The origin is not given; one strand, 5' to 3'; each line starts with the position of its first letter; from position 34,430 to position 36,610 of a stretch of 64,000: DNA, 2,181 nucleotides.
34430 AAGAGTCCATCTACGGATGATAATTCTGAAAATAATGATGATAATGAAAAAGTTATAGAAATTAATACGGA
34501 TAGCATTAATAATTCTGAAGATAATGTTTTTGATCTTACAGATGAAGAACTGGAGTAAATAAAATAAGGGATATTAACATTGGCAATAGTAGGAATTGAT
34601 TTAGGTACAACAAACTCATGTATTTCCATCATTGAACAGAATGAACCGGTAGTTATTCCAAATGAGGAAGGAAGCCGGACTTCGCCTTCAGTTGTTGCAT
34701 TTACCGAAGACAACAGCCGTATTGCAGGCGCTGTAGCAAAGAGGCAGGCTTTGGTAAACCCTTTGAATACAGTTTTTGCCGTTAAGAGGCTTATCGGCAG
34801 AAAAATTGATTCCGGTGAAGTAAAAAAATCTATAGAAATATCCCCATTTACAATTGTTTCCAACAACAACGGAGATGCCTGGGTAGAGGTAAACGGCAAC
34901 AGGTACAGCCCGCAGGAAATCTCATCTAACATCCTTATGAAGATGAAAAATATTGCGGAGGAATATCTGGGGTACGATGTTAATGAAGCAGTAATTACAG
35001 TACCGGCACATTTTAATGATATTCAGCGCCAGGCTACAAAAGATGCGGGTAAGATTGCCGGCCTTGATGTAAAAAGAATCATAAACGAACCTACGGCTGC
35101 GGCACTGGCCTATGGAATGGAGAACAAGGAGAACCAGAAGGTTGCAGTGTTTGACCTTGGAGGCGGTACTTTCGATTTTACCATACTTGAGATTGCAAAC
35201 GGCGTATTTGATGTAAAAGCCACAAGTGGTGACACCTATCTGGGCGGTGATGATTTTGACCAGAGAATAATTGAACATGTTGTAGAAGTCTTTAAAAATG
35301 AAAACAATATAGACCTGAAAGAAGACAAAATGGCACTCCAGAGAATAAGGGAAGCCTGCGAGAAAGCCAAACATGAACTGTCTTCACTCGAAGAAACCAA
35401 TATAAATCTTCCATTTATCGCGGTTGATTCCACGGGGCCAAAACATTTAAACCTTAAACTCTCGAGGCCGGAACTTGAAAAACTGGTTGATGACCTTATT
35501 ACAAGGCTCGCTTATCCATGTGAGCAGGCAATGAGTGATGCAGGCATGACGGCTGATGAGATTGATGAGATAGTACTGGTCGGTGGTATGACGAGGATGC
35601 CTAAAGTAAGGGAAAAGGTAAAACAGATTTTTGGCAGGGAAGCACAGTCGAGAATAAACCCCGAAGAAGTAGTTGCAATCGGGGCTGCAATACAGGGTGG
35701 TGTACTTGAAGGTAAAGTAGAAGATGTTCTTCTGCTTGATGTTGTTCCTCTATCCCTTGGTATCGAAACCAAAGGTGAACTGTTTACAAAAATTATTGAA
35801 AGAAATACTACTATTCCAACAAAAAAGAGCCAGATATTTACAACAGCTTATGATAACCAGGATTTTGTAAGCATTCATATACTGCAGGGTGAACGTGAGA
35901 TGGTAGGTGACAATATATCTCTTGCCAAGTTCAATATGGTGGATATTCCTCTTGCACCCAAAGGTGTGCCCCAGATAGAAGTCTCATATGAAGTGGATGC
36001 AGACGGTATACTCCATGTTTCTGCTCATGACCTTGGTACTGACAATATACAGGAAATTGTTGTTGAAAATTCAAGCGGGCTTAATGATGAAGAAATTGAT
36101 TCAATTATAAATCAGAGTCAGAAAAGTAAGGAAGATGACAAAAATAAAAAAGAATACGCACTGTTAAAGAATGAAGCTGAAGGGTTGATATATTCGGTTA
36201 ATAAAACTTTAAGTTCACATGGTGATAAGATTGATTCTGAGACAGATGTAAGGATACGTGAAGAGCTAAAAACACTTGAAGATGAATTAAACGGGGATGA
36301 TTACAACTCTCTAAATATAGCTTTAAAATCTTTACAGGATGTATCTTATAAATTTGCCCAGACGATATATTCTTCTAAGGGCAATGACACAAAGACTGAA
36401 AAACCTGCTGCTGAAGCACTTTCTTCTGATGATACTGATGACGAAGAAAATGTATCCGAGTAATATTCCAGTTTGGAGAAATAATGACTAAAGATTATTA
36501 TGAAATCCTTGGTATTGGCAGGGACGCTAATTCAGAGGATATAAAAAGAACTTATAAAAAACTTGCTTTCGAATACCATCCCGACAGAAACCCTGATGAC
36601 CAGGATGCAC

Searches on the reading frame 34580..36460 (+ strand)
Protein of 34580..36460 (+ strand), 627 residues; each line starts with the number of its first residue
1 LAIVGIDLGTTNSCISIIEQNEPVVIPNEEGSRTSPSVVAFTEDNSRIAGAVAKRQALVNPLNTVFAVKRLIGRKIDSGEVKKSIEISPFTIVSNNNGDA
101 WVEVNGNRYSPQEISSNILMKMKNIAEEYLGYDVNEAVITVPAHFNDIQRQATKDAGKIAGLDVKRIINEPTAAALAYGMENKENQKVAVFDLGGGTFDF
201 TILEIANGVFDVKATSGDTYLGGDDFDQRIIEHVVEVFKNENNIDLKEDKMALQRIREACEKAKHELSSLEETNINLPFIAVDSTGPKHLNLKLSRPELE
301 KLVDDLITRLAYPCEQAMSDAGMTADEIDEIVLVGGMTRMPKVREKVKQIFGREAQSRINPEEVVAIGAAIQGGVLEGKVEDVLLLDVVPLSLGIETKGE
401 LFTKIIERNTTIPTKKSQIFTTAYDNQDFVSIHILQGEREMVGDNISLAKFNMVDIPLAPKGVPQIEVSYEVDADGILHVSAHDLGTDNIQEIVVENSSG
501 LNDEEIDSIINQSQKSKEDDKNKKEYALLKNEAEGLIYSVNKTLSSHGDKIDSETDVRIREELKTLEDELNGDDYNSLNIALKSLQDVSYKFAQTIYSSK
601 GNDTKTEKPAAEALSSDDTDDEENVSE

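Call 86: search_protein_families(library=ncbifam, proteins=[window:34580-36460:+], max_evalue=1e-10)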
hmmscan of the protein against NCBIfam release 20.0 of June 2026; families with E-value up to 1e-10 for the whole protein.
window:34580-36460:+ (627 aa): 13 families
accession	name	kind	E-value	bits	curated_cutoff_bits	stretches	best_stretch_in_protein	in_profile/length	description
NF001413.0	PRK00290.1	equivalog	1.7e-268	892.2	648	1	2-622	3-616/625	molecular chaperone DnaK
TIGR02350.1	prok_dnaK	equivalog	1.1e-257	856.2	822.55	1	3-597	2-595/596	molecular chaperone DnaK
NF009947.0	PRK13411.1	equivalog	1.7e-234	779.8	1002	1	3-609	4-612/662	molecular chaperone DnaK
NF009946.0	PRK13410.1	equivalog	2.2e-218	726.7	1019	1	3-606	4-613/669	molecular chaperone DnaK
NF003520.0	PRK05183.1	subfamily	2.4e-183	610.9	620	1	3-596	21-604/621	Fe-S protein assembly chaperone HscA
TIGR01991.1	HscA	equivalog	4.4e-183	610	708.55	1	3-596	1-584/600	Fe-S protein assembly chaperone HscA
NF002399.0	PRK01433.1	equivalog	6.9e-118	394.8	743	1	3-603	21-584/595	Fe-S protein assembly chaperone HscA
NF008673.0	PRK11678.1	equivalog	4.1e-21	75.3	331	0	114-206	129-229/450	molecular chaperone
NF010539.0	PRK13927.1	subfamily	7.9e-15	54.6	293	1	132-370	97-323/339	rod shape-determining protein MreB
TIGR00904.1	mreB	subfamily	5.8e-14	51.9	365.75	1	136-239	100-198/334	MreB/Mrl family cell shape determining protein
NF011660.0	PRK15080.1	equivalog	1.7e-13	50.4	182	0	116-216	76-171/277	ethanolamine utilization protein EutJ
TIGR02529.1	EutJ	subfamily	2e-12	47.1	152.1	0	115-219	42-141/239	ethanolamine utilization protein EutJ family protein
NF010540.1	PRK13929.1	exception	3.5e-12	46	515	0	130-370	92-321/334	rod-share determining protein MreBH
